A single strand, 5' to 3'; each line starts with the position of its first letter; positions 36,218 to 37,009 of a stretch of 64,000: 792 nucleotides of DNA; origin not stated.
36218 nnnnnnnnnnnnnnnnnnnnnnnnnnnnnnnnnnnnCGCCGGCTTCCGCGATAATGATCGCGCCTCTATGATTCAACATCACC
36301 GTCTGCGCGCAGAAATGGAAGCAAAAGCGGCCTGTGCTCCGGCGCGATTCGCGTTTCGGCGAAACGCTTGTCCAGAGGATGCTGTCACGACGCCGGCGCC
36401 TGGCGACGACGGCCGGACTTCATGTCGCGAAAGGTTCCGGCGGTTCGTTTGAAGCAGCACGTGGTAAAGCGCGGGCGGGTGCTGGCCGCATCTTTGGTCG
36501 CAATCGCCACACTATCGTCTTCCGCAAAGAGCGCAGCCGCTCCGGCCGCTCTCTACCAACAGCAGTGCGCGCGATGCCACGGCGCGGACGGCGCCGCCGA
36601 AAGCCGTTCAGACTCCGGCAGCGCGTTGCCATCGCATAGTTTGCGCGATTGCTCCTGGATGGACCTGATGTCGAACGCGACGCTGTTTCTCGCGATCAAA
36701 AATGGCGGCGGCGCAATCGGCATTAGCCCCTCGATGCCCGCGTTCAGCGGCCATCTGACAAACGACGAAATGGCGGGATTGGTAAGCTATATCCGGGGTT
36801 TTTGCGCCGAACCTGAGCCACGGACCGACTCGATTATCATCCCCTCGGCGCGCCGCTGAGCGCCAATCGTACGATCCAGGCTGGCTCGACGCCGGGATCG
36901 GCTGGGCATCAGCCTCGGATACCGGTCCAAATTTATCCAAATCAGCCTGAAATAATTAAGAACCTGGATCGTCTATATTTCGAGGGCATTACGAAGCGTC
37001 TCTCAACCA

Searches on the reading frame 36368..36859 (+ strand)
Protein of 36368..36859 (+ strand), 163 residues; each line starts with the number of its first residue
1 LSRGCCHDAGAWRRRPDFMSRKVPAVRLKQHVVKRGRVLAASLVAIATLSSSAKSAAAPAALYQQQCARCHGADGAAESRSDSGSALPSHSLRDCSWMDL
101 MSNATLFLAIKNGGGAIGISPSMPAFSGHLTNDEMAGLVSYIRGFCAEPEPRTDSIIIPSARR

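Call 6: search_protein_families(library=pfam, proteins=[window:36368-36859:+], max_evalue=0.01)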
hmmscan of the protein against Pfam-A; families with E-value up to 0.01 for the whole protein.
window:36368-36859:+ (163 aa): 2 families
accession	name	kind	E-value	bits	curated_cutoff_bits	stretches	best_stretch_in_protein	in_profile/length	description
PF13442.11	Cytochrome_CBB3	-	2.7e-12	47.3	27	1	56-142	3-68/68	Cytochrome C oxidase, cbb3-type, subunit III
PF00034.26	Cytochrom_C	-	1e-06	30.4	21.3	1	60-143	5-87/90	Cytochrome c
